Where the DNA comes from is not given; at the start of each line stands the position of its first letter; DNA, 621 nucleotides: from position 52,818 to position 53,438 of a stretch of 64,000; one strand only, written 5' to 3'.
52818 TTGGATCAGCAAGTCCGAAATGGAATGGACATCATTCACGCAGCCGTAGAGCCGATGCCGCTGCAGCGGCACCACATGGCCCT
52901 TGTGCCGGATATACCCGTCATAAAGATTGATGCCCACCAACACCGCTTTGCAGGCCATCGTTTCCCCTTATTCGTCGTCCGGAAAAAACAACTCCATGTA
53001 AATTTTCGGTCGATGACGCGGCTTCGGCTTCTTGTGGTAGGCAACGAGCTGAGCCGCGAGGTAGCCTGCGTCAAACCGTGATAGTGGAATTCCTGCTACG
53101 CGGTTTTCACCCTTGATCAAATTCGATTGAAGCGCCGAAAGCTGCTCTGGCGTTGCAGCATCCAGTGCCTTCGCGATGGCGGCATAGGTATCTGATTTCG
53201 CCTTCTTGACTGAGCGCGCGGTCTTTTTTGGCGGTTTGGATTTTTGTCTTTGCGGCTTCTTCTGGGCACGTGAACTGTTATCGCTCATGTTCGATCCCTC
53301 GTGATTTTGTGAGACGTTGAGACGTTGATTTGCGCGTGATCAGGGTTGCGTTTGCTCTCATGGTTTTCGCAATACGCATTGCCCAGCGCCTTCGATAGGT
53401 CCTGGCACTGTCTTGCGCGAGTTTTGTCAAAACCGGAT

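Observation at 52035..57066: Candidate undescribed four-gene system: wHTH-Ser/Thr kinase-TPR sensor + SPASM/twitch radical SAM + lysine-rich 106-aa protein + caspase-like peptidase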

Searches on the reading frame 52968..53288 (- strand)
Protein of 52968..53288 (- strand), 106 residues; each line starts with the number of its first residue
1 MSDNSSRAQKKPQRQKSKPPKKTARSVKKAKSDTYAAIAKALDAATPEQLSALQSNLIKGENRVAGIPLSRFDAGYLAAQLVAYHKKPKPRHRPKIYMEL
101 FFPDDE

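Call 3: search_protein_families(library=pfam, proteins=[window:52968-53288:-], max_evalue=0.01)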
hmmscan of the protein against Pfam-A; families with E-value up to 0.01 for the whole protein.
window:52968-53288:- (106 aa): 0 families

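Call 4: search_protein_families(library=ncbifam, proteins=[window:52968-53288:-], max_evalue=0.01)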
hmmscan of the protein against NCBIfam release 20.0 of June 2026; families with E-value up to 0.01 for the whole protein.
window:52968-53288:- (106 aa): 0 families

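Call 5: search_protein_families(library=padloc, proteins=[window:52968-53288:-], max_evalue=0.01)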
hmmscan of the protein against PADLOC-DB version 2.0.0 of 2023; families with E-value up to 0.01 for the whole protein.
window:52968-53288:- (106 aa): 0 families

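Call 7: find_homologous_proteins(query=window:52968-53288:-, max_evalue=0.01)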
Query window:52968-53288:- (106 aa): 5 proteins with E <= 0.01 among 19 candidates.
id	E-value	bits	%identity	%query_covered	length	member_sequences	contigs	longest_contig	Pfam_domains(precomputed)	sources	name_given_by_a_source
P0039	3.2e-60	218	99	100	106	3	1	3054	-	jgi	jgi:hypothetical protein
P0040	3.2e-34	135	67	100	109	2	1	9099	-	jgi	jgi:hypothetical protein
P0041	2.9e-32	129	65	98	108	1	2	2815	-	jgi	jgi:hypothetical protein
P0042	1.0e-31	127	63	99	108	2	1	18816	-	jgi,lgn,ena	-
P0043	3.4e-30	122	61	100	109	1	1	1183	-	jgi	jgi:hypothetical protein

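Call 25: search_protein_families(library=ncbifam, proteins=[window:52971-53288:-], max_evalue=10)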
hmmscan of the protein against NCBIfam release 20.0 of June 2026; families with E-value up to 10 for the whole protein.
seq(106 aa): 0 families

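Call 26: search_protein_families(library=pfam, proteins=[window:52971-53288:-], max_evalue=10)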
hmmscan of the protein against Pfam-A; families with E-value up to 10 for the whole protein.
seq(106 aa): 2 families
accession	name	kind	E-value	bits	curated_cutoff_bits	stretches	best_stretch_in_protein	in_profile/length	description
PF10151.14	TMEM214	-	0.084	11.8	27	1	5-82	70-146/660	TMEM214, C-terminal, caspase 4 activator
PF04277.18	OAD_gamma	-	1.7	9.8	27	1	7-45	34-75/76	Oxaloacetate decarboxylase, gamma chain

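Call 72: predict_structure(alignment_id=A6)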
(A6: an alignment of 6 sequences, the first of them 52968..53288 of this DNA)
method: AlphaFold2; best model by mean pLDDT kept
length: 106 residues; sequences in the alignment: 6
mean_pLDDT: 72.4   pTM: 0.46
mean pLDDT of the five models: 72.4, 70.5, 70.4, 70.1, 69.3
residues with pLDDT >= 90: 2; 70-90: 52; 50-70: 47; < 50: 5
segments of 3 or more residues with pLDDT < 50: 1-4
pLDDT, mean of each block of 10 residues (from residue 1): 51 59 58 80 88 87 86 89 73 63 54
secondary structure, 60 per line:
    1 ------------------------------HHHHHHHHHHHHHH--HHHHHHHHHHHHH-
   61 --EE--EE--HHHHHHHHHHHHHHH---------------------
elements in order: H31-44 H47-59 H71-85

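Call 75: fold_search(model_id=the predicted structure, library=pdb)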
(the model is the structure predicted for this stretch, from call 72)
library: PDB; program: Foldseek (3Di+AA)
matches with E <= 10: 17; with E <= 0.001: 0
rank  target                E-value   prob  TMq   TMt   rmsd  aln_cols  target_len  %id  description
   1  2jeu                  5.5e+00  0.10  0.20  0.13   4.1        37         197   14  Transcription activator structure reveals redox control of a replication initiation reaction (released 2007-05-15)
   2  3vw4_B                5.8e+00  0.08  0.24  0.22   8.5        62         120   22  Crystal structure of the DNA-binding domain of ColE2-P9 Rep in complex with the replication origin (released 2013-07-31)
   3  5b26_A                6.2e+00  0.08  0.26  0.18   8.7        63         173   13  Crystal structure of mouse SEL1L (released 2016-04-27)
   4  5b26_B                6.6e+00  0.08  0.26  0.18   8.8        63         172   13  Crystal structure of mouse SEL1L (released 2016-04-27)
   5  7ege_D                7.0e+00  0.04  0.19  0.14  12.2        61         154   13  TFIID in canonical conformation (released 2021-05-12)
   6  7egj_D                7.0e+00  0.04  0.19  0.12  12.2        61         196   13  SCP promoter-bound TFIID-TFIIA in post TBP-loading state (released 2021-05-12)
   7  5x9c_A                7.5e+00  0.20  0.31  0.11   3.9        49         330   22  Crystal structure of the cytosolic domain of human MiD51 (released 2018-03-21)
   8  5zeb_t                7.5e+00  0.09  0.27  0.33   6.1        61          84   20  M. Smegmatis P/P state 70S ribosome structure (released 2018-09-26)
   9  1c1a_A                7.5e+00  0.06  0.21  0.11   7.0        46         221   17  CRYSTAL STRUCTURE OF RSV TWO-DOMAIN INTEGRASE (released 2000-03-01)
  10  8tg7_A                7.9e+00  0.06  0.22  0.33  11.0        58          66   19  Structure of Red beta C-terminal domain in complex with SSB C-terminal peptide, Form 2 (released 2024-03-13)
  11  7egg_D                7.9e+00  0.03  0.19  0.14  12.2        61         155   13  TFIID lobe B subcomplex (released 2021-05-05)
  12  9cgc_M                8.5e+00  0.04  0.17  0.07   7.5        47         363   11  Yeast 26S proteasome non-substrate-engaged (S1 state) (released 2025-07-09)
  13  7egd_D                9.0e+00  0.03  0.19  0.12  12.2        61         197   13  SCP promoter-bound TFIID-TFIIA in initial TBP-loading state (released 2021-05-12)
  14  7lt1_A                9.6e+00  0.12  0.30  0.09   4.1        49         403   20  Structure of the cGAS-like receptor human MB21D2 (released 2021-07-21)
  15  8tfu_B                9.6e+00  0.05  0.22  0.33  10.9        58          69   19  Structure of Red beta C-terminal domain in complex with SSB C-terminal peptide, Form 1 (released 2024-03-13)
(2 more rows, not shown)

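Call 96: search_protein_representatives(alignment_id=A6)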
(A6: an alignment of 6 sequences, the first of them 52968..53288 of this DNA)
Query: 6 sequences, 109 profile positions. Proteins with E-value up to 0.001 (for the whole library): 8; up to 1e-10: 2; up to 1e-30: 1. The best 8 are listed.
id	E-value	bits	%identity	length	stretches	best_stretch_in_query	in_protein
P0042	1.6e-55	202.0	-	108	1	1-108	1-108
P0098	6.4e-15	71.4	-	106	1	1-103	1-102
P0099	7.3e-10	55.1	-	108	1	6-91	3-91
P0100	3.0e-08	50.0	-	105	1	1-100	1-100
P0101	6.7e-08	48.8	-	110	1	1-94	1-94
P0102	5.9e-07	45.8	-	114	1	15-100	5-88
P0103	3.0e-05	40.3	-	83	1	29-99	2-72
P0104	3.8e-04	36.7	-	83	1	35-100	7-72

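Call 98: find_encoding_contigs(protein=P0100, flank=5000, max_places=1)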
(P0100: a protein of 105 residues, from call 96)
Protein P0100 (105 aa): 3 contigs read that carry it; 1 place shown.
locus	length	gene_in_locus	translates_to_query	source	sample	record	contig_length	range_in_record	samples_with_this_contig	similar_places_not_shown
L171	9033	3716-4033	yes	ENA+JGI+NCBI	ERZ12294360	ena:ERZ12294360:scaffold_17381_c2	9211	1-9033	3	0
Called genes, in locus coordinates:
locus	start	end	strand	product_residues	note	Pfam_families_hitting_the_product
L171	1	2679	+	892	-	?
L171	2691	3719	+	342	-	PF04055:Radical_SAM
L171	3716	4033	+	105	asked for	-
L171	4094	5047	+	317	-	PF00656:Peptidase_C14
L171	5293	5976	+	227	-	PF00196:GerE (weak)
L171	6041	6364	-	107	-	PF13744:HTH_37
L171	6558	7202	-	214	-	PF00196:GerE (weak)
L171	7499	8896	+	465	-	-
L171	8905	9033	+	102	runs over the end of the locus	?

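Call 99: find_encoding_contigs(protein=P0104, flank=5000, max_places=1)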
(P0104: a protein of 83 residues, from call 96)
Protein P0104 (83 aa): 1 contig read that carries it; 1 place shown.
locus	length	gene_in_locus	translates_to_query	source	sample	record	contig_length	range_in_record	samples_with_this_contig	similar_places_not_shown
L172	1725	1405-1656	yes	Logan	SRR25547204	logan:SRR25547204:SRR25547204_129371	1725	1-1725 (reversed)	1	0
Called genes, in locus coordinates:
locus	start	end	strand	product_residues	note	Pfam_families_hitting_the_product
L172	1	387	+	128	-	?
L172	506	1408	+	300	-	-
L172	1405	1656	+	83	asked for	-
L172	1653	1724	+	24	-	?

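Call 102: find_encoding_contigs(protein=P0099, flank=5000, max_places=1)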
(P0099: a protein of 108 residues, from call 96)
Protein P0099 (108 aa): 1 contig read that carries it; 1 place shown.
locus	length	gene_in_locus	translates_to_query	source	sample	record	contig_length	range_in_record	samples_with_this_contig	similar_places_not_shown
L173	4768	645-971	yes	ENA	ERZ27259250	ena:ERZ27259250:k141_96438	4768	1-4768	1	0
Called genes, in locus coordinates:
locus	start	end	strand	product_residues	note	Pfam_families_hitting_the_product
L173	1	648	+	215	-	?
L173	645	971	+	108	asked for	-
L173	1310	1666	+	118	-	-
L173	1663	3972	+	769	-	PF04055:Radical_SAM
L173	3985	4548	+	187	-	PF00849:PseudoU_synth_2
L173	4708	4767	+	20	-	?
